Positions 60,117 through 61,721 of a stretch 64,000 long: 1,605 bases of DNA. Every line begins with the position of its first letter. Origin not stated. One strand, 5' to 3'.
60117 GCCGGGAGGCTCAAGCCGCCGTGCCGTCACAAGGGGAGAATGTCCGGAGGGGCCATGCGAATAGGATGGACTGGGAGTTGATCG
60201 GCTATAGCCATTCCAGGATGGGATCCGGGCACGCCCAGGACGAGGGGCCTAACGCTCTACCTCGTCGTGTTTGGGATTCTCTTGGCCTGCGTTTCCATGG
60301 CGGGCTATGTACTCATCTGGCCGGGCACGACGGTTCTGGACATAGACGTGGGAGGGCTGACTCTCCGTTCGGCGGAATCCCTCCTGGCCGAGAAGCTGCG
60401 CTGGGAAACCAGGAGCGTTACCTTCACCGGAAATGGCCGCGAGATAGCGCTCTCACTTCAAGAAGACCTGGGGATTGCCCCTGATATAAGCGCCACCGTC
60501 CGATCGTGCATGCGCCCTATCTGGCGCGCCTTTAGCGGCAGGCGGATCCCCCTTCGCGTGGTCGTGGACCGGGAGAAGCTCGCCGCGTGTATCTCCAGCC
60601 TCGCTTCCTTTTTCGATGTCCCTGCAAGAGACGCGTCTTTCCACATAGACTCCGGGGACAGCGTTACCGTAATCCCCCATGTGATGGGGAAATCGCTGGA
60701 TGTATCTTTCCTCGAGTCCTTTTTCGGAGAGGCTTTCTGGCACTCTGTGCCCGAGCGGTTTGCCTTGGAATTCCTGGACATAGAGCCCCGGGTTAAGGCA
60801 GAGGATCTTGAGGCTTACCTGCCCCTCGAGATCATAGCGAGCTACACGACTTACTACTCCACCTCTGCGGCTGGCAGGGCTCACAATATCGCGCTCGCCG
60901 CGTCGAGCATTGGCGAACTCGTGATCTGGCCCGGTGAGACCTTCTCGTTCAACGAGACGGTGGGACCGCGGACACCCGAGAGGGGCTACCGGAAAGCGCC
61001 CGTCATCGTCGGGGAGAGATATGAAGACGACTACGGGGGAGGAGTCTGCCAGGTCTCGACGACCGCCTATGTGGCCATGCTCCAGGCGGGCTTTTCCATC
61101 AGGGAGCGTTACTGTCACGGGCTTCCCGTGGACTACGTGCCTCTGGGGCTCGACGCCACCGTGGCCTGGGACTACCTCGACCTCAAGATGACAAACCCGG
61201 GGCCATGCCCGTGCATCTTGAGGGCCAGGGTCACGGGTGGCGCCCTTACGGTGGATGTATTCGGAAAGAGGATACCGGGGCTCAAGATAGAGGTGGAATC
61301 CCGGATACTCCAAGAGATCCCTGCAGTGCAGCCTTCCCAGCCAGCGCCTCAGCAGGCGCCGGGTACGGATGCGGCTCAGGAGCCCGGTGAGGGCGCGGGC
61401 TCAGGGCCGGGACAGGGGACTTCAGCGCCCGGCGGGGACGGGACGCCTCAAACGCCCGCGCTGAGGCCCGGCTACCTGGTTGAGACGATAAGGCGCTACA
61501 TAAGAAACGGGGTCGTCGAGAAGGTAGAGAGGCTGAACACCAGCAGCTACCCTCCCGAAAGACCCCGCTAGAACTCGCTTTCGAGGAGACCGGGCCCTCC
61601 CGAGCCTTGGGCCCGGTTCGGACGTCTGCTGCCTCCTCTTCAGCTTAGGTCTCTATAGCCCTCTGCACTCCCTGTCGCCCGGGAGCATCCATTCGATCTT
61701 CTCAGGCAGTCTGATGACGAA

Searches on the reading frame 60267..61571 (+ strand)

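Call 3: search_protein_families(library=pfam, proteins=[window:60267-61571:+], max_evalue=0.01)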
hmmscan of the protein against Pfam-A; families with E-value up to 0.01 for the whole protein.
window:60267-61571:+ (434 aa): 2 families
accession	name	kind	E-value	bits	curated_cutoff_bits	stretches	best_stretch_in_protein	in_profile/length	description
PF04294.18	VanW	-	3e-47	159.8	27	1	204-331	2-129/130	VanW like protein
PF12229.13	PG_binding_4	-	8.7e-13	48.9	22.1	1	85-147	37-98/117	Putative peptidoglycan binding domain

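Call 32: search_protein_families(library=ncbifam, proteins=[window:60267-61571:+], max_evalue=0.001)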
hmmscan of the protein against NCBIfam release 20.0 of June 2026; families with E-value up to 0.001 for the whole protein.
window:60267-61571:+ (434 aa): 3 families
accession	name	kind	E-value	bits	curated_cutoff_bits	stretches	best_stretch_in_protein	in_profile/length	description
NF033128.2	vanW-gen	equivalog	3e-16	59.8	365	1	203-312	69-183/271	glycopeptide resistance accessory protein VanW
NF033123.1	vanW-G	exception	3.4e-12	46.7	600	1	204-310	70-181/273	glycopeptide resistance accessory protein VanW-G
NF033122.1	vanW-B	exception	2.1e-08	33.8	610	1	204-316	71-188/275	glycopeptide resistance accessory protein VanW-B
